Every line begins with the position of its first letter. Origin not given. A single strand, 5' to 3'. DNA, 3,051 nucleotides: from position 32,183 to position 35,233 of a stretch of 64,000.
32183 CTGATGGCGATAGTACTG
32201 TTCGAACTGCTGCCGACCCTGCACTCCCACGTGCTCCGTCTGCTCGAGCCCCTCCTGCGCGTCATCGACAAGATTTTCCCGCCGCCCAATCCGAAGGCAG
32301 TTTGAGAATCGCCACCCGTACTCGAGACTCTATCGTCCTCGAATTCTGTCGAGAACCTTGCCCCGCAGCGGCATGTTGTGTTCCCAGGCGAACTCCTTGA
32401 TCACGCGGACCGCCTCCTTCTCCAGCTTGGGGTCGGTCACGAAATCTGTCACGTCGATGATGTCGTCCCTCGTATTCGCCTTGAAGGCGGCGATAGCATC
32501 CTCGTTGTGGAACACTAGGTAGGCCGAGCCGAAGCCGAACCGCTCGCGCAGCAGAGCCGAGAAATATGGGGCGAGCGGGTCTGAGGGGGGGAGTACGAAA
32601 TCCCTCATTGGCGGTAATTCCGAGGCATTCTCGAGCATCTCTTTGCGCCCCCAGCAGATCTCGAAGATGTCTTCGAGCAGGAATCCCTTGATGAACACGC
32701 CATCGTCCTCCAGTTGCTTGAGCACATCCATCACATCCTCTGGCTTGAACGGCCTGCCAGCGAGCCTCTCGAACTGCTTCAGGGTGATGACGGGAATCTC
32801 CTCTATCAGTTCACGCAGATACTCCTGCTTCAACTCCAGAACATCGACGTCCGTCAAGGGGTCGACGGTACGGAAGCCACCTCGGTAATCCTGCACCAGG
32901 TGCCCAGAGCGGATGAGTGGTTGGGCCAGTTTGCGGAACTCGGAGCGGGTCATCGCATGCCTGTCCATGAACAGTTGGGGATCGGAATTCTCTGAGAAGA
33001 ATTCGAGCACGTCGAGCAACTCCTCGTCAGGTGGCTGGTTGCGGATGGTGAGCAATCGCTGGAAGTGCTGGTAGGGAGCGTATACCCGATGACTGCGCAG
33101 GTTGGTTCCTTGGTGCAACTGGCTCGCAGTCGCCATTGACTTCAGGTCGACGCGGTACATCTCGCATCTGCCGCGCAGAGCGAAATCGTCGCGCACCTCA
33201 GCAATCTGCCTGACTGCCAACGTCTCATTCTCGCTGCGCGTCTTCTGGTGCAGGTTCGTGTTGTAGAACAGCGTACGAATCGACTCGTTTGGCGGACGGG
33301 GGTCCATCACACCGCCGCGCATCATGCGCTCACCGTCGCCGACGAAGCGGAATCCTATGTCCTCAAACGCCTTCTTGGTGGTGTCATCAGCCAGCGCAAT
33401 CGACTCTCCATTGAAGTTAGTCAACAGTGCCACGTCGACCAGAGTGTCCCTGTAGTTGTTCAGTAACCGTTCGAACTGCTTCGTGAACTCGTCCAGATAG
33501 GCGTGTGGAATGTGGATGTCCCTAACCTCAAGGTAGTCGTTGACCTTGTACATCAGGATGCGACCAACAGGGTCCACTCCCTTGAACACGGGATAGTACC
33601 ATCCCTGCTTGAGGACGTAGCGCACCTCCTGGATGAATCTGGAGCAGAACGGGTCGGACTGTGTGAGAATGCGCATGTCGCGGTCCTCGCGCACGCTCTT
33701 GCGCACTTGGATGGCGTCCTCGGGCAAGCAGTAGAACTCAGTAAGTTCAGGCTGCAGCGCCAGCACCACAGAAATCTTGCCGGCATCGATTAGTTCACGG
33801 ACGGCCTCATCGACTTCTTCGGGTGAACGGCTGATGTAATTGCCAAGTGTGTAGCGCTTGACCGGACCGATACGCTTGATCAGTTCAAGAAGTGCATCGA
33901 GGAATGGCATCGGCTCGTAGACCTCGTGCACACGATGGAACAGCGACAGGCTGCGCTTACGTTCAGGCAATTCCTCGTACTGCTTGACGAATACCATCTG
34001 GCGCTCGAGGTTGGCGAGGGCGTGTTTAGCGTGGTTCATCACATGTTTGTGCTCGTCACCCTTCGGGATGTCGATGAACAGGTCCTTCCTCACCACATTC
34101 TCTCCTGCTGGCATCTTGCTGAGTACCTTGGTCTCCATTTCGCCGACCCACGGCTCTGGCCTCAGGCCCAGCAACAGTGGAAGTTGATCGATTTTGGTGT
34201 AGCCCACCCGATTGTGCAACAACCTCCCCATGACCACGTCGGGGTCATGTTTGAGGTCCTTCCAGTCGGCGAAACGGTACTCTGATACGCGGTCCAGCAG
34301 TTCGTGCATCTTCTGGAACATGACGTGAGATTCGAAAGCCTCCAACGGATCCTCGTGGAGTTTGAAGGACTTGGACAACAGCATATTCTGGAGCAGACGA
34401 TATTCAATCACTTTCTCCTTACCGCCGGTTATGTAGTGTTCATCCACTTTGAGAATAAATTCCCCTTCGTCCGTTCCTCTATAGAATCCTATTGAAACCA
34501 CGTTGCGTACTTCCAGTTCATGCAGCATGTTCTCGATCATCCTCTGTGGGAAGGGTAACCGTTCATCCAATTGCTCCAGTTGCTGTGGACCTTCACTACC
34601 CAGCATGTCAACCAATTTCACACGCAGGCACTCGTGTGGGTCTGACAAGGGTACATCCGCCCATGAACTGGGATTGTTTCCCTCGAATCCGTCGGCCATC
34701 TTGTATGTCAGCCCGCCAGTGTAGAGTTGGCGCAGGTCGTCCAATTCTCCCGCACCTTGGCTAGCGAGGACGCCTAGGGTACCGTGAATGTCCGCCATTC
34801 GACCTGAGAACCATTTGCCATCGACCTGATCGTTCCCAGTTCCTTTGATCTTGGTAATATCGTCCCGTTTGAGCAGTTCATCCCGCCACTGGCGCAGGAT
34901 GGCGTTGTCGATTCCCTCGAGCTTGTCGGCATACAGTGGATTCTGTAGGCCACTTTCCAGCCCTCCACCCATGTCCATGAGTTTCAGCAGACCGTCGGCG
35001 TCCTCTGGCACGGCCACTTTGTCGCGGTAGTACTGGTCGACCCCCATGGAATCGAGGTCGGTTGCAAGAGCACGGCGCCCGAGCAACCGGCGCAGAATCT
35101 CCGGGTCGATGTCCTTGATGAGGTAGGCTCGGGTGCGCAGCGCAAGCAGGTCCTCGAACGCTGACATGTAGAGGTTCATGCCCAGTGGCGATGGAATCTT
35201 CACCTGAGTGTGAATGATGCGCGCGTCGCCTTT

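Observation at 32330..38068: Very large Lhr-type helicase (1769-1781 aa) with ~900-aa C-terminal region, preceded by a ferredoxin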

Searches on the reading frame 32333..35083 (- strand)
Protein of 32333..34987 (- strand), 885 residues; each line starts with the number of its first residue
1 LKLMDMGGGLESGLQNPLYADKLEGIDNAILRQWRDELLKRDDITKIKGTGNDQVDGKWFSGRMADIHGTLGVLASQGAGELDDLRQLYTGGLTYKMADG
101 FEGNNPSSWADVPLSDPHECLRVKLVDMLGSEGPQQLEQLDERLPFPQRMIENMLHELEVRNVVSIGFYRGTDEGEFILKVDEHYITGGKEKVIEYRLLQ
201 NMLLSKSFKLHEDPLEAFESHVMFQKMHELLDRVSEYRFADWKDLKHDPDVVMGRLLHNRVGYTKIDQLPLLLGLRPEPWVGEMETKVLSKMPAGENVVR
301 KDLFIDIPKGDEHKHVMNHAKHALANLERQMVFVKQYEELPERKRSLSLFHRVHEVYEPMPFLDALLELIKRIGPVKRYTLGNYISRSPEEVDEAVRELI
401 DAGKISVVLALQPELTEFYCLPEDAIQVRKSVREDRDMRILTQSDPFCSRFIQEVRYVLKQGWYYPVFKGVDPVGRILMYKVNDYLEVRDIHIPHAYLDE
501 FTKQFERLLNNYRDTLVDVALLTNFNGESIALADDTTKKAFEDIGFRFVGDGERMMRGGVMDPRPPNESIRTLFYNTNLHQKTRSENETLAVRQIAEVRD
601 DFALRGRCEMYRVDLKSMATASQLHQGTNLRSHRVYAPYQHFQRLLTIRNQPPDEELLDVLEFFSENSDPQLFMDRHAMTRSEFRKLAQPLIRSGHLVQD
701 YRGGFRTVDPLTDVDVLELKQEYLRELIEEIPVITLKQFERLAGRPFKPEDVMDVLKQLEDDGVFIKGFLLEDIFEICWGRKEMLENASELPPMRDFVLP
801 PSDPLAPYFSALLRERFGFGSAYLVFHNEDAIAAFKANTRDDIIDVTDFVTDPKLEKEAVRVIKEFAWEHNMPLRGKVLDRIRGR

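Call 14: find_homologous_proteins(query=window:32333-34987:-, max_evalue=0.001)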
Query seq(885 aa) (885 aa): 94 proteins with E <= 0.001 among 8000 candidates.
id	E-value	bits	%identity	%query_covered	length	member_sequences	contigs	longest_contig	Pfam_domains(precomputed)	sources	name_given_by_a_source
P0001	0.0e+0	1641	94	86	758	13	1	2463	PF06224.19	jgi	jgi:hypothetical protein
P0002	0.0e+0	1483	71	100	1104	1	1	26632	PF08494.17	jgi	-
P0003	0.0e+0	1480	71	100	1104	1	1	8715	PF08494.17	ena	-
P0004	0.0e+0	1338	65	100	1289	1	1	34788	PF06224.19,PF19306.6,PF08494.17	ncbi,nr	ncbi:MAG: hypothetical protein VX473_02195 [Candidatus Thermoplasmatota archaeon]|nr:hypothetical pr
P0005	0.0e+0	1329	65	100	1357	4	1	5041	PF06224.19,PF19306.6,PF08494.17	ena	-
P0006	0.0e+0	1318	65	100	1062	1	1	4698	PF06224.19,PF08494.17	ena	-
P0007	0.0e+0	1195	58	100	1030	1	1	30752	PF17782.8,PF08494.17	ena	-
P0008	0.0e+0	1195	58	100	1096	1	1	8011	PF17782.8,PF08494.17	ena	-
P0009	0.0e+0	1193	58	100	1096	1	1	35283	PF17782.8,PF08494.17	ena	-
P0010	0.0e+0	1193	58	100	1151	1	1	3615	PF17782.8,PF08494.17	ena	-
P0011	0.0e+0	1193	58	100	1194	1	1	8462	PF17782.8,PF08494.17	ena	-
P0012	0.0e+0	1193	58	100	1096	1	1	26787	PF17782.8,PF08494.17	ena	-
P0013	0.0e+0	1193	58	100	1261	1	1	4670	PF17782.8,PF19306.6,PF08494.17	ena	-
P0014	0.0e+0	1193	58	100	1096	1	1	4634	PF17782.8,PF08494.17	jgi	jgi:DNA-binding HxlR family transcriptional regulator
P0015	0.0e+0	1191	58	100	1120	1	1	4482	PF17782.8,PF08494.17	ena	-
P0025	0.0e+0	1141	55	100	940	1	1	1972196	PF06224.19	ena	-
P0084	1.5e-171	591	54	53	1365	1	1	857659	PF00270.36,PF06224.19,PF00271.38,PF19306.6,PF08494.17,PF04851.22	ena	-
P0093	2.8e-70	256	33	63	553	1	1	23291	-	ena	-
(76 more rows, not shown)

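Call 18: find_encoding_contigs(protein=P0025, flank=8000, max_places=2)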
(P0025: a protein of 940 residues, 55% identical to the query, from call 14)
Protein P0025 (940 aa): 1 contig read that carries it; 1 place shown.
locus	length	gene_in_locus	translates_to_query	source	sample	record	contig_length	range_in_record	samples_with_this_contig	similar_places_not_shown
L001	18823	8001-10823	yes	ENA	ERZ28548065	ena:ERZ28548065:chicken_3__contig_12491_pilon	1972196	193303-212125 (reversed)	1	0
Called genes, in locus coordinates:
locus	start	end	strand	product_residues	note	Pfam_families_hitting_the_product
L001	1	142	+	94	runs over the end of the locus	-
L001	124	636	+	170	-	PF02080:TrkA_C (weak)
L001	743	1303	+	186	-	PF02386:TrkH (weak)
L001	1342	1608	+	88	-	PF02386:TrkH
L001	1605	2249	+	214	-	PF02386:TrkH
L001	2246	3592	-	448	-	PF00004:AAA, PF13173:AAA_14 (weak)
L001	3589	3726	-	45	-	-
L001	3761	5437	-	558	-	PF00587:tRNA-synt_2b (weak), PF03129:HGTP_anticodon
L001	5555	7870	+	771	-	PF00270:DEAD, PF04851:ResIII, PF00271:Helicase_C, PF19306:WHD_Lhr, PF08494:DEAD_assoc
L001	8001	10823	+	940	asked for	PF06224:AlkZ-like (faint)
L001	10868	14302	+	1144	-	PF00059:Lectin_C, PF13385:Laminin_G_3 (weak), PF04151:PPC (weak)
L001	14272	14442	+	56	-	-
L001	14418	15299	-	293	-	PF09721:Exosortase_EpsH (weak)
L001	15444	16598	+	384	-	PF22641:TiaS_TCKD, PF08489:TiaS_FLD, PF23783:Zn_ribbon_TiaS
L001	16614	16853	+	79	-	-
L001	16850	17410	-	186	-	-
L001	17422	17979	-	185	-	PF00571:CBS (weak)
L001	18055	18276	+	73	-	-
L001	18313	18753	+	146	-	-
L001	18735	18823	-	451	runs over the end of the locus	PF00206:Lyase_1, PF10397:ADSL_C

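Call 19: find_encoding_contigs(protein=P0084, flank=8000, max_places=2)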
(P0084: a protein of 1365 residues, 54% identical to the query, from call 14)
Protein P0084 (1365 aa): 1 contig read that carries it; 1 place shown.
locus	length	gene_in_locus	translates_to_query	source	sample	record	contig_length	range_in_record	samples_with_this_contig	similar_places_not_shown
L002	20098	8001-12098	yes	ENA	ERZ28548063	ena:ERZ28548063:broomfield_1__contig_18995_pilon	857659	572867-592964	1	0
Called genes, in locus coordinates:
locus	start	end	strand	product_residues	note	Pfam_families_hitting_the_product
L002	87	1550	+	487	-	PF01841:Transglut_core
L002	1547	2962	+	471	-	PF00070:Pyr_redox (faint), PF01370:Epimerase (faint), PF01488:Shikimate_DH (faint), PF02254:TrkA_N, PF02737:3HCDH_N (faint), PF03435:Sacchrp_dh_NADP (faint), PF02254:TrkA_N, PF02080:TrkA_C (weak), +3 more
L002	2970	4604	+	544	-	PF02386:TrkH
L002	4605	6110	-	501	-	PF03215:Rad17 (weak), PF05496:RuvB_N (weak), PF13191:AAA_16, PF00004:AAA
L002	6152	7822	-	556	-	PF00587:tRNA-synt_2b (weak), PF03129:HGTP_anticodon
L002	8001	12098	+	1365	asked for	PF00270:DEAD, PF04851:ResIII (weak), PF00271:Helicase_C, PF19306:WHD_Lhr, PF08494:DEAD_assoc, PF06224:AlkZ-like (weak)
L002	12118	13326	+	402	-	-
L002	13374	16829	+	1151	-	PF00059:Lectin_C, PF13385:Laminin_G_3 (weak), PF04151:PPC (weak)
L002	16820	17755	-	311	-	-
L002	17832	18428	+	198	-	PF00702:Hydrolase (faint), PF08645:PNK3P (weak)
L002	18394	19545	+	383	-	PF22641:TiaS_TCKD, PF08489:TiaS_FLD, PF23783:Zn_ribbon_TiaS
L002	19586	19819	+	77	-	-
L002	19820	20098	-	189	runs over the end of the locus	-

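Call 20: find_encoding_contigs(protein=P0002, flank=8000, max_places=2)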
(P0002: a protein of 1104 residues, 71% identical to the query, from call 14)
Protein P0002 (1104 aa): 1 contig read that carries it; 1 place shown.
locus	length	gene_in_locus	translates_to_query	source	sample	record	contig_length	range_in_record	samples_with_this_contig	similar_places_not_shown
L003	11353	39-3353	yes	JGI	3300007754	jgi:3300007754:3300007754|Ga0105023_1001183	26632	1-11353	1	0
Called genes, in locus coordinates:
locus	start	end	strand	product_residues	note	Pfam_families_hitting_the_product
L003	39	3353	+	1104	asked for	PF08494:DEAD_assoc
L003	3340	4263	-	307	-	PF09721:Exosortase_EpsH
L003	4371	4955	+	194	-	PF13580:SIS_2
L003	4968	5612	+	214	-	PF00702:Hydrolase (faint)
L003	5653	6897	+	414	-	PF22641:TiaS_TCKD, PF08489:TiaS_FLD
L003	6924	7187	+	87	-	-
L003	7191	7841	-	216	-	-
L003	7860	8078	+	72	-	-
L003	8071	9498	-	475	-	PF00206:Lyase_1, PF10397:ADSL_C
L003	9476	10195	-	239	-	PF01902:Diphthami_syn_2_N (faint), PF28410:Diphthami_syn_2_C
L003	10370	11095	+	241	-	PF10584:Proteasome_A_N, PF00227:Proteasome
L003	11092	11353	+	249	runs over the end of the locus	PF01172:SBDS_N, PF09377:SBDS_domain_II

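Call 21: find_encoding_contigs(protein=P0004, flank=8000, max_places=2)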
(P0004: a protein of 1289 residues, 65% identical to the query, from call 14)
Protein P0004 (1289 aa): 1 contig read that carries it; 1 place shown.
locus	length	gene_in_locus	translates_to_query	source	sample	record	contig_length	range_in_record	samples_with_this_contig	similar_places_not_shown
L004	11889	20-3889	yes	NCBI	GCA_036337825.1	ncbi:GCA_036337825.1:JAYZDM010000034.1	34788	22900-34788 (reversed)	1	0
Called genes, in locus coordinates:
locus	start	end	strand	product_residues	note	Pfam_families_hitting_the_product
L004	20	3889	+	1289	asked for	PF19306:WHD_Lhr, PF08494:DEAD_assoc, PF06224:AlkZ-like (weak)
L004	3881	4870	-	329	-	PF09721:Exosortase_EpsH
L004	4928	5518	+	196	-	PF13580:SIS_2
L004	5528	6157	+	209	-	-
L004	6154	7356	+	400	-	PF22641:TiaS_TCKD, PF08489:TiaS_FLD, PF23783:Zn_ribbon_TiaS (weak)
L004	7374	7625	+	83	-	-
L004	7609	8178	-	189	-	-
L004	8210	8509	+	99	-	-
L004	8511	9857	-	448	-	PF00206:Lyase_1, PF10397:ADSL_C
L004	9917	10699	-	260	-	PF01902:Diphthami_syn_2_N, PF28410:Diphthami_syn_2_C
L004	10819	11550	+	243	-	PF10584:Proteasome_A_N, PF00227:Proteasome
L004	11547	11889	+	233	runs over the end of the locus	PF01172:SBDS_N, PF20268:SBDS_C (faint), PF09377:SBDS_domain_II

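Call 30: find_encoding_contigs(protein=P0093, flank=8000, max_places=2)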
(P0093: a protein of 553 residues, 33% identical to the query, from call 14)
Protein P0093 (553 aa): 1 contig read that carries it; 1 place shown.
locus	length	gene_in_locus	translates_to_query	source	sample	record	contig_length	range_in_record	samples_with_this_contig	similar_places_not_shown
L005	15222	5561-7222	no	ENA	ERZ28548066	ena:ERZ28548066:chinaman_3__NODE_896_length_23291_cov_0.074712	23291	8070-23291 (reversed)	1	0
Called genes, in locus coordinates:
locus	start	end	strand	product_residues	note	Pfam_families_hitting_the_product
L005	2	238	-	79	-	?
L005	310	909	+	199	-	-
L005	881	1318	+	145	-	-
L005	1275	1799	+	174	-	-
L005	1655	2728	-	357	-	-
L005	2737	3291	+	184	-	PF00270:DEAD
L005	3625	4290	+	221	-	-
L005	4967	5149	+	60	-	-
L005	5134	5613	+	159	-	-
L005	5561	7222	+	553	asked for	-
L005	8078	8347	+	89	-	-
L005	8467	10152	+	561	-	-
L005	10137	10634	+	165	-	-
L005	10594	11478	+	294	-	PF13202:EF-hand_5 (faint)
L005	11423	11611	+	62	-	-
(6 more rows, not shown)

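Call 34: find_related_loci(query=A2, collection=genome_contigs, flank=8000)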
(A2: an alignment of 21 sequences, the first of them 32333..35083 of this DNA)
Query A2 (917 aa) in genome_contigs; peptide patterns used: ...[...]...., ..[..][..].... (x = any residue, [..] = any of these).
438 stretches matched a pattern; 414 encode a relative of the query (tblastn E <= 1e-3); the best 80 are kept; 80 distinct loci.
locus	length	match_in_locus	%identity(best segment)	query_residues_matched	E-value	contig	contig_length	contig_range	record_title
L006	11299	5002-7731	95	8-917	0e+0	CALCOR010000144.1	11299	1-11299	MAG TPA_asm: uncultured euryarchaeote isolate ERR599166_bin.80_CONCOCT_v1.1_MAG genome assembly, contig: ERZ842091.75389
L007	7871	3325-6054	93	8-917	0e+0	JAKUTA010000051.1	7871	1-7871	MAG: Candidatus Poseidoniales archaeon isolate ALOHA_A2.5_95 A2.5-Poseidoniales-1_51, whole genome shotgun sequence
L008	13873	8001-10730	89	8-917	0e+0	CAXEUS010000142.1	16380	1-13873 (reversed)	MAG TPA_asm: uncultured Candidatus Poseidoniales archaeon isolate ERR599071_concoct_96 genome assembly, contig: ERZ84339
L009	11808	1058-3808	74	1-917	0e+0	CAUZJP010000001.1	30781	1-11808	MAG: Candidatus Thalassarchaeaceae archaeon isolate CB11b_AW.8 genome assembly, contig: Ga0310124_10000369, whole genome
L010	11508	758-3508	73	1-917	0e+0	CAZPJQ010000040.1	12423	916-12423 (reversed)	MAG TPA_asm: uncultured Candidatus Poseidoniales archaeon isolate SRP092902_co1_78 genome assembly, contig: NODE_8377_le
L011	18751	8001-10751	71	1-917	0e+0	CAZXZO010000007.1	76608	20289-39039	MAG TPA_asm: uncultured Candidatus Poseidoniales archaeon isolate binchicken_co46_552 genome assembly, contig: NODE_509_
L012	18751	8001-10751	70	1-917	0e+0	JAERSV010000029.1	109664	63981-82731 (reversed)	MAG: Methanobacteriota archaeon isolate BH15 c_000000002952, whole genome shotgun sequence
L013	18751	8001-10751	70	1-917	0e+0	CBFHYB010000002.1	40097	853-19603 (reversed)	MAG: Candidatus Thalassarchaeaceae archaeon isolate AGTU_5_bin_47_strict genome assembly, contig: AGTU_5_bin_47_strict_c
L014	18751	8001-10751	70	1-917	0e+0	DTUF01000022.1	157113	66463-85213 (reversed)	MAG TPA_asm: Candidatus Poseidoniales archaeon isolate UWMA-0098 NODE_23_length_157113_cov_12.309803, whole genome shotg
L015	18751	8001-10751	70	1-917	0e+0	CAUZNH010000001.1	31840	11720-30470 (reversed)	MAG: Candidatus Thalassarchaeaceae archaeon isolate CB9_323.24 genome assembly, contig: Ga0302132_10000208, whole genome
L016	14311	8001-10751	71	1-917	0e+0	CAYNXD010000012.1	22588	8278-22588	MAG TPA_asm: uncultured Candidatus Poseidoniales archaeon isolate SRP092796_co2_761 genome assembly, contig: k141_226377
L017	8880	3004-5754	70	1-917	0e+0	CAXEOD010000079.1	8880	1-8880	MAG TPA_asm: uncultured Candidatus Poseidoniales archaeon isolate ERR599008_concoct_30 genome assembly, contig: ERZ83813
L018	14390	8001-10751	71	1-917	0e+0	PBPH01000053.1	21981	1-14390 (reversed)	MAG: Methanobacteriota archaeon isolate RS368 TaraRedSea_contig_135377, whole genome shotgun sequence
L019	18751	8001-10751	69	1-917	0e+0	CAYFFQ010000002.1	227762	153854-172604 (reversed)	MAG TPA_asm: uncultured Candidatus Poseidoniales archaeon isolate ERP019367_co1_102 genome assembly, contig: NODE_71_len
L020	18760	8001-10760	66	1-917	0e+0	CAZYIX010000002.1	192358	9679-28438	MAG TPA_asm: uncultured Candidatus Poseidoniales archaeon isolate SRP092902_co1_92 genome assembly, contig: NODE_18_leng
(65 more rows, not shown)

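Call 37: search_protein_representatives(alignment_id=A2)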
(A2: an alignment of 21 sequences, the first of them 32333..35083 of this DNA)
Query: 21 sequences, 817 profile positions. Proteins with E-value up to 0.001 (for the whole library): 267; up to 1e-10: 197; up to 1e-30: 77. The best 150 are listed.
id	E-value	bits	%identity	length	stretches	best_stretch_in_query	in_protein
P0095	0.0e+00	1407.9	-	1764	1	2-816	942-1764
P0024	0.0e+00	1354.1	-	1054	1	2-816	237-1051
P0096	1.6e-196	671.5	-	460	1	2-432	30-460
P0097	1.0e-89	318.2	-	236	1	223-430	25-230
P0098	8.0e-84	298.7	-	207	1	641-816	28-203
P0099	6.3e-80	285.8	-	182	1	510-692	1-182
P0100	1.2e-73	265.0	-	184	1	65-242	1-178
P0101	1.5e-70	254.8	-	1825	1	42-801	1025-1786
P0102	3.8e-70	253.5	-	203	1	357-522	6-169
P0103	3.8e-65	236.9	-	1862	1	62-804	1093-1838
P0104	3.0e-62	227.3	-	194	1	375-490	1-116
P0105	1.3e-60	221.9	-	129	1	310-438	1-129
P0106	7.4e-60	219.4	-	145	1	395-502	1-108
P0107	3.2e-58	214.0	-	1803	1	9-807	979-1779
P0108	1.5e-56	208.4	-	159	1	310-460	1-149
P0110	2.9e-54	200.9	-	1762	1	66-797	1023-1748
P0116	1.2e-49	185.6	-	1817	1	66-813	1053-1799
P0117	1.3e-49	185.5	-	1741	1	60-803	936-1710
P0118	2.2e-49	184.8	-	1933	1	51-799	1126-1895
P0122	1.1e-46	175.9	-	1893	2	434-800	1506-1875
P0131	7.8e-44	166.4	-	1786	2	439-805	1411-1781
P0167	3.7e-32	127.8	-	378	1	455-807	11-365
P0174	2.1e-29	118.7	-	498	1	336-807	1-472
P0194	1.2e-23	99.6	-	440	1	423-799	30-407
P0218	1.1e-19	86.5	-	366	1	467-805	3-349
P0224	2.4e-18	82.1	-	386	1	463-807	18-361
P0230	2.1e-17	79.0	-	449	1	396-809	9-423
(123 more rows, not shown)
